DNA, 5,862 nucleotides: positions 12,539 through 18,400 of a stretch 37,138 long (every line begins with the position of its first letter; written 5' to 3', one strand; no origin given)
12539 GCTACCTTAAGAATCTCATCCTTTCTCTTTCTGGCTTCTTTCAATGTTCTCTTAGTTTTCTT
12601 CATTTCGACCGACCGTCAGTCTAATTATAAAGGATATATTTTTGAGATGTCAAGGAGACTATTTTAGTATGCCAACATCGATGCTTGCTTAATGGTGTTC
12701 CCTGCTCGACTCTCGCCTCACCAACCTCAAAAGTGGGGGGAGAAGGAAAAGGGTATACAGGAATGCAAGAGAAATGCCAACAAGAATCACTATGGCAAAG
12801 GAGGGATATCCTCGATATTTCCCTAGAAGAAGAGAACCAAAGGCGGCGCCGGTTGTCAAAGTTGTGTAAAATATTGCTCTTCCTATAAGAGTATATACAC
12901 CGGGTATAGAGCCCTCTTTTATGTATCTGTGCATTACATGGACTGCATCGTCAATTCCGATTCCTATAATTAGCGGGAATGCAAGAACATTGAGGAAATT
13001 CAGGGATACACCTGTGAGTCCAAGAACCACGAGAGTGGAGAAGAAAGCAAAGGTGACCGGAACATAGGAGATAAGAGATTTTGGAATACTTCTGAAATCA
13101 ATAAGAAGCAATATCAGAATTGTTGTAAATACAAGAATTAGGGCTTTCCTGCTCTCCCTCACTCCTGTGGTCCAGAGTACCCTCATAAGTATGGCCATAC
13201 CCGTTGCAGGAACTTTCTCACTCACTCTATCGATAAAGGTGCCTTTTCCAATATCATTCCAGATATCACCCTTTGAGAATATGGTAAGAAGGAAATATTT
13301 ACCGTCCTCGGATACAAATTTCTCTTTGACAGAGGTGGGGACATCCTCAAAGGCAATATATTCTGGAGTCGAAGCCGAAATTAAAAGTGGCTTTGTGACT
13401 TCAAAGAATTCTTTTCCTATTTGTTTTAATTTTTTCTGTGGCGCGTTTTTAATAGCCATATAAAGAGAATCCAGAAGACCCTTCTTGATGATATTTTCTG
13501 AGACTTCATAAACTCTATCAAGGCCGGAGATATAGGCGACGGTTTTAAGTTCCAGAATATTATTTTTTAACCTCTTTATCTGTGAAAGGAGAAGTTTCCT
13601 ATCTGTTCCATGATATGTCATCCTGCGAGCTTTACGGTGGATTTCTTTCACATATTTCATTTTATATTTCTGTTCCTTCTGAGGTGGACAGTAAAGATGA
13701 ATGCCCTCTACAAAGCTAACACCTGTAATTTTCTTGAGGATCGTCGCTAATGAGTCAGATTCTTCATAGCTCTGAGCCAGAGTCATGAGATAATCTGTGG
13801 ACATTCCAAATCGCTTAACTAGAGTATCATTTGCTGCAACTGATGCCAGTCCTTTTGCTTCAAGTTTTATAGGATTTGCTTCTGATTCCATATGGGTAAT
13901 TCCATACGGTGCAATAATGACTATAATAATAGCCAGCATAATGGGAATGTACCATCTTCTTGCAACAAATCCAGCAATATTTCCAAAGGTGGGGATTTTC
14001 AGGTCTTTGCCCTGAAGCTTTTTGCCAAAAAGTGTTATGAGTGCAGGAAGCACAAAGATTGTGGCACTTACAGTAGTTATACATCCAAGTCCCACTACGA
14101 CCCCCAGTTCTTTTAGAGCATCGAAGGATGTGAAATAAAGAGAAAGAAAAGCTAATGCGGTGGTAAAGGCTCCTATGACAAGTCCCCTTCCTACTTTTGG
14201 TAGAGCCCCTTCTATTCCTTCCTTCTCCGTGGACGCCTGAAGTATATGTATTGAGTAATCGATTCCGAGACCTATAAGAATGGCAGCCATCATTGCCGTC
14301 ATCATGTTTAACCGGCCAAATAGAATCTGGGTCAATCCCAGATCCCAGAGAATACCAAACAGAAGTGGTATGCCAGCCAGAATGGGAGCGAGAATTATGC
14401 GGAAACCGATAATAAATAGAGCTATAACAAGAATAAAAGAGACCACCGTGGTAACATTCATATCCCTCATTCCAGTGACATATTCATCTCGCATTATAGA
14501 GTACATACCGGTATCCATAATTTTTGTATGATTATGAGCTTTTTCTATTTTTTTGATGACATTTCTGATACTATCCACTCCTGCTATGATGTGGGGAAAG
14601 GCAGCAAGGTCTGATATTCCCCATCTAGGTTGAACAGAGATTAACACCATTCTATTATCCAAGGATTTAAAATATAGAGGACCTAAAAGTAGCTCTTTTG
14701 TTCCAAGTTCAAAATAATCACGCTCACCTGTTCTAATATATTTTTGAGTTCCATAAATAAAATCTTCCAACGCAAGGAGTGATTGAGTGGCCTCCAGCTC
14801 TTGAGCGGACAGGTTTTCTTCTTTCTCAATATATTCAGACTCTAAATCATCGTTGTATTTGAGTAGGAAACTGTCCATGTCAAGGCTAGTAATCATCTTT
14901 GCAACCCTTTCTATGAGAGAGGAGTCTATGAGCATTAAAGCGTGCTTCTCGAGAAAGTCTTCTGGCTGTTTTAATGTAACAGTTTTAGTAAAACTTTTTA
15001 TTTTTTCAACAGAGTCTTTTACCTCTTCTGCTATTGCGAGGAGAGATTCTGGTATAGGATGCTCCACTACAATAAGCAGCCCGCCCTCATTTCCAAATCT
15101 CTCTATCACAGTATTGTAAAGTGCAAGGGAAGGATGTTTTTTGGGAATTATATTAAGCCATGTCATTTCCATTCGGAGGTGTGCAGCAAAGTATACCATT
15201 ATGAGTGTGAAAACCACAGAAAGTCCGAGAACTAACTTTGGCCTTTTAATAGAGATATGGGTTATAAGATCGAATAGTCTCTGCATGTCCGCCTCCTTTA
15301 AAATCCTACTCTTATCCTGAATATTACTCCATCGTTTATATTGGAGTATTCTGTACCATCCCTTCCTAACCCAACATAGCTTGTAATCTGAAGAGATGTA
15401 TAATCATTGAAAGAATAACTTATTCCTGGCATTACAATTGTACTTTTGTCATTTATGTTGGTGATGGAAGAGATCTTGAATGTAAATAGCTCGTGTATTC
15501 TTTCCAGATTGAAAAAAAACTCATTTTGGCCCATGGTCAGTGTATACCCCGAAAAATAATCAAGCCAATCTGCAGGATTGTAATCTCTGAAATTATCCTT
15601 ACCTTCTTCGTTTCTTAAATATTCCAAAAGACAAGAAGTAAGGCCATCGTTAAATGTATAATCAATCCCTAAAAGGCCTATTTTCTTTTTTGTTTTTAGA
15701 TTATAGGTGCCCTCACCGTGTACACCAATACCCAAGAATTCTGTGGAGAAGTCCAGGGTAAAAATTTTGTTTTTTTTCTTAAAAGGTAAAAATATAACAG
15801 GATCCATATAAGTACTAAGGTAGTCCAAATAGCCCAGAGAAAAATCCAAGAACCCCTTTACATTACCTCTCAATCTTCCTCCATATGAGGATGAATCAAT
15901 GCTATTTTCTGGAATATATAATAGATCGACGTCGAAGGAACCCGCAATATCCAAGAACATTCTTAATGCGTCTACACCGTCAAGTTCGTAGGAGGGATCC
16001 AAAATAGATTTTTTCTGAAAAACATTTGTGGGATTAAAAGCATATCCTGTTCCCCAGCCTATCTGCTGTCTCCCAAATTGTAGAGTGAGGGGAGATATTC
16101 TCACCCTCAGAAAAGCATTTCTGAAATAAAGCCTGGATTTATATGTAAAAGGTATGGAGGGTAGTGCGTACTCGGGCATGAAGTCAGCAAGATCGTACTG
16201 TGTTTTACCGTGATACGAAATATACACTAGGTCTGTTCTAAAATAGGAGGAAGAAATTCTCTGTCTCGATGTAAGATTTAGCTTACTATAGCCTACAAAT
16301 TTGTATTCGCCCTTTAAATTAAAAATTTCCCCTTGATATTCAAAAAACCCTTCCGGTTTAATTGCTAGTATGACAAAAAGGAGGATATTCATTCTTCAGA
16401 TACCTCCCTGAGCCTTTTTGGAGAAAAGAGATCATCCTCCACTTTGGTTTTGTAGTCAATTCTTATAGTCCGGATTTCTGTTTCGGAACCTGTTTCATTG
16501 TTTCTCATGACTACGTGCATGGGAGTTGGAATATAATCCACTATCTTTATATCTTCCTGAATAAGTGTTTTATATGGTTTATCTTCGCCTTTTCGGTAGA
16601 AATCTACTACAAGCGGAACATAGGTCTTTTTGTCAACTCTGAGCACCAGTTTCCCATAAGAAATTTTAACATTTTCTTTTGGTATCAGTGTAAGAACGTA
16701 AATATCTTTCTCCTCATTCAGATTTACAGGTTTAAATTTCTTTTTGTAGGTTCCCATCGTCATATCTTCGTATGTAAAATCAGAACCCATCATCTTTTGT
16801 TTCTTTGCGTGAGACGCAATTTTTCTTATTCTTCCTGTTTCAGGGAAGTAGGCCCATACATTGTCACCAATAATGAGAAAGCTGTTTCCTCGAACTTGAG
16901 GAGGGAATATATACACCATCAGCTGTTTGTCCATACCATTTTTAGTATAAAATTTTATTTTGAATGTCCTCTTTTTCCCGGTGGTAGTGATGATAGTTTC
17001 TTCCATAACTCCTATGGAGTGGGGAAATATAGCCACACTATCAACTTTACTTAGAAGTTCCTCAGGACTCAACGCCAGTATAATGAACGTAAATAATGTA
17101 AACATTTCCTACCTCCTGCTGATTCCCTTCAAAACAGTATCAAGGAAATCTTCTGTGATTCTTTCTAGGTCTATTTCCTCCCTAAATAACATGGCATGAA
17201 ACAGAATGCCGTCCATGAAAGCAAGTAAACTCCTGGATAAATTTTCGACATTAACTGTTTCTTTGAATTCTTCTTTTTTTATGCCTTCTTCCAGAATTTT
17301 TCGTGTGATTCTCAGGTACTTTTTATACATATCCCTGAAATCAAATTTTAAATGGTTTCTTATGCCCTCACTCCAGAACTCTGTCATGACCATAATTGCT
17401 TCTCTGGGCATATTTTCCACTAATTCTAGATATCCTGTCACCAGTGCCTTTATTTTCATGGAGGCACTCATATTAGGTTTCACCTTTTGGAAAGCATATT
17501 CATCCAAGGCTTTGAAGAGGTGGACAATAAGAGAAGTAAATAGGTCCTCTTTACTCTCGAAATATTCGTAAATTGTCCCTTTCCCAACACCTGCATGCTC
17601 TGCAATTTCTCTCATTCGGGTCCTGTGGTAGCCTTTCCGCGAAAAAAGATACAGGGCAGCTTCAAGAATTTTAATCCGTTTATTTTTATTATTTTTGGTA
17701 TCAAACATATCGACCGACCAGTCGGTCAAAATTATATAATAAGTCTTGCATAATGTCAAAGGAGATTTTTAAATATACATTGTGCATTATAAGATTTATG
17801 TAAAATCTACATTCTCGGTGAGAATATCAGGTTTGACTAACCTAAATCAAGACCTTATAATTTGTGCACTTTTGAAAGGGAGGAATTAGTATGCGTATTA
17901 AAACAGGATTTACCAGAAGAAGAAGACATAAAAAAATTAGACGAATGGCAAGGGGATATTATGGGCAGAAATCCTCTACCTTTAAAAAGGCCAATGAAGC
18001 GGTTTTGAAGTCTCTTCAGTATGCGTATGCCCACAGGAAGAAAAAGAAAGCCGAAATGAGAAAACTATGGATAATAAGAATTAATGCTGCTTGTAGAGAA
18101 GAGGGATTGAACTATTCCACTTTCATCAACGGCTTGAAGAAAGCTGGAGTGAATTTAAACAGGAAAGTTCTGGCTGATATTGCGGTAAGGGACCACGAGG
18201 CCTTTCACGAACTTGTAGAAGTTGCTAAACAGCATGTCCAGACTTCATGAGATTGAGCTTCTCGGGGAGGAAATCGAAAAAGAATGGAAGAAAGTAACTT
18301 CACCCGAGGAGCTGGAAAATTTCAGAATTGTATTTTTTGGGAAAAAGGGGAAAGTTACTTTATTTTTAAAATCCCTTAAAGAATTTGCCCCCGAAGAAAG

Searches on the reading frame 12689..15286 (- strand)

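Call 31: search_protein_families(library=ncbifam, max_evalue=1e-8, proteins=[window:12689-15286:-])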
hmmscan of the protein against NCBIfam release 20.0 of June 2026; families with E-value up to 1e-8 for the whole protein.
window:12689-15286:- (865 aa): 5 families
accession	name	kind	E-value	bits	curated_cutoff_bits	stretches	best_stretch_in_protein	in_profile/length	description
TIGR03480.1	HpnN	hypoth_equivalog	2e-92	310.6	751.85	1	8-854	5-857/862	hopanoid biosynthesis associated RND transporter like protein HpnN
NF052374.1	HopndTporHpnN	equivalog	1.1e-64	218.9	1100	1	7-851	7-852/858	hopanoid transporter HpnN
NF045600.2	BstA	equivalog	5.8e-50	170.1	1400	1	8-856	8-897/903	sterol transporter cytoplasmic membrane protein BstA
TIGR00921.1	2A067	subfamily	8.2e-43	146.5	351.9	2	240-520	156-462/733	hydrophobe/amphiphile efflux-3 (HAE3) family transporter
TIGR00833.1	actII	subfamily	1.4e-31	109.6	874.7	1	237-504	134-421/910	MMPL family RND transporter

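Call 63: search_protein_families(library=pfam, max_evalue=0.01, proteins=[window:12689-15286:-])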
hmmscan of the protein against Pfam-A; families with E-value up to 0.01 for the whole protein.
window:12689-15286:- (865 aa): 4 families
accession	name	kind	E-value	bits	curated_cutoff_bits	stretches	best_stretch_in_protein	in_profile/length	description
PF03176.21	MMPL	-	6e-26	91.6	20.5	2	235-423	105-305/333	MMPL family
PF00873.25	ACR_tran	-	0.00092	17.5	28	1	714-786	335-407/1021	AcrB/AcrD/AcrF family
PF02460.24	Patched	-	0.0056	16.9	23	1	717-853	5-154/156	Patched SSD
PF12349.14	Sterol-sensing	-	0.0071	16.7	22.3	1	740-861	12-142/153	Sterol-sensing domain of SREBP cleavage-activation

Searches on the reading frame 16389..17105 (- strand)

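Call 31: search_protein_families(library=ncbifam, max_evalue=1e-8, proteins=[window:16389-17105:-])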
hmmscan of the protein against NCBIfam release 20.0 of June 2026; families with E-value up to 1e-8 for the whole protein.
window:16389-17105:- (238 aa): 0 families

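Call 63: search_protein_families(library=pfam, max_evalue=0.01, proteins=[window:16389-17105:-])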
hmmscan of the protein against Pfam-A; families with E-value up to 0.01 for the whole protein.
window:16389-17105:- (238 aa): 1 family
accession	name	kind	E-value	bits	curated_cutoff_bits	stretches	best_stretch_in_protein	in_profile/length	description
PF17131.11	LolA_like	-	4.4e-47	160.5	30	1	58-233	2-183/184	Outer membrane lipoprotein-sorting protein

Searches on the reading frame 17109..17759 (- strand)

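Call 31: search_protein_families(library=ncbifam, max_evalue=1e-8, proteins=[window:17109-17759:-])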
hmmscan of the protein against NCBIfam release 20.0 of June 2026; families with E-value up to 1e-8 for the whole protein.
window:17109-17759:- (216 aa): 17 families
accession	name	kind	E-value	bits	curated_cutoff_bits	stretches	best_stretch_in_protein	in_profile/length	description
NF053878.1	FATransRegFadRBac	equivalog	8.8e-27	94.1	200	1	25-214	2-189/190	fatty acid metabolism transcriptional regulator FadR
NF041196.1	ScbR_bind_reg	equivalog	1e-19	71.5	150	1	28-213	8-189/191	ScbR family autoregulator-binding transcription factor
NF051852.1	efflux_TF_MtrR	exception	3.4e-18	66.2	280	1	22-212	5-200/205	multidrug efflux system transcriptional repressor MtrR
TIGR03384.1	betaine_BetI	equivalog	6.9e-17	61.7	201.3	1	24-202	6-178/189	choline-binding transcriptional repressor BetI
NF001978.0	PRK00767.1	equivalog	4.4e-16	59.3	118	1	27-211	10-192/197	transcriptional regulator BetI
NF037937.1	septum_RefZ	equivalog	1.1e-14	54.8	180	1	30-214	3-187/195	forespore capture DNA-binding protein RefZ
NF007949.0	PRK10668.1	equivalog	9.3e-14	51.4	271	1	23-211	8-200/216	multidrug efflux transporter transcriptional repressor AcrR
NF040929.1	quorum_TF_HapR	equivalog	2.9e-13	50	350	1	25-208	14-195/200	LuxR/HapR/OpaR family quorum-sensing transcriptional regulator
NF033703.1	transcr_KstR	equivalog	9.9e-13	48.1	280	1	22-109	3-90/185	cholesterol catabolism transcriptional regulator KstR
NF053731.1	TransRegFasRMycb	equivalog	1.1e-12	48.2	330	1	25-116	10-101/199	HTH-type transcriptional activator FasR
TIGR03613.1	RutR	equivalog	3e-12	46.8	368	1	24-144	6-127/202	pyrimidine utilization regulatory protein R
NF011584.0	PRK15008.1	equivalog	4.4e-11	43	230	1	25-123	17-114/212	HTH-type transcriptional regulator RutR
NF050111.1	TransRegSACE7040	equivalog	5.5e-11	42.7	250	1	27-150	2-123/186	SACE_7040 family transcriptional regulator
NF011572.0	PRK14996.1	equivalog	9.9e-11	41.9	144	1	23-197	5-174/192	TetR family transcriptional regulator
NF007430.0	PRK09975.1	equivalog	1.5e-10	40.6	274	1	25-213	10-201/220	acrEF/envCD operon transcriptional regulator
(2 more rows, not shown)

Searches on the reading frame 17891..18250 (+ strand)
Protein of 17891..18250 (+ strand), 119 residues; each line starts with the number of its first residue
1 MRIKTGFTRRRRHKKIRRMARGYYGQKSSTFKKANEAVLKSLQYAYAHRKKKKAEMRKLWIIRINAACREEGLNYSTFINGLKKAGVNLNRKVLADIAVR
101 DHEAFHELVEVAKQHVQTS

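Call 31: search_protein_families(library=ncbifam, max_evalue=1e-8, proteins=[window:17891-18250:+])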
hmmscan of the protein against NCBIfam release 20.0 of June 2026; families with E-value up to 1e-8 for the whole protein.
window:17891-18250:+ (119 aa): 3 families
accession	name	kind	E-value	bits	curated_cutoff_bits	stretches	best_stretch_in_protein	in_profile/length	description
TIGR01032.1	rplT_bact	equivalog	4.1e-45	152.7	65.65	1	1-113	2-114/114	50S ribosomal protein L20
NF011109.0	PRK14537.1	equivalog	1.1e-36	126.7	187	1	8-117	9-118/232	50S ribosomal protein L20/unknown domain fusion protein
NF051450.1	50S_L20_sunset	exception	1.5e-31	110.3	375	1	2-116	3-117/219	50S ribosomal protein L20, sunset domain variant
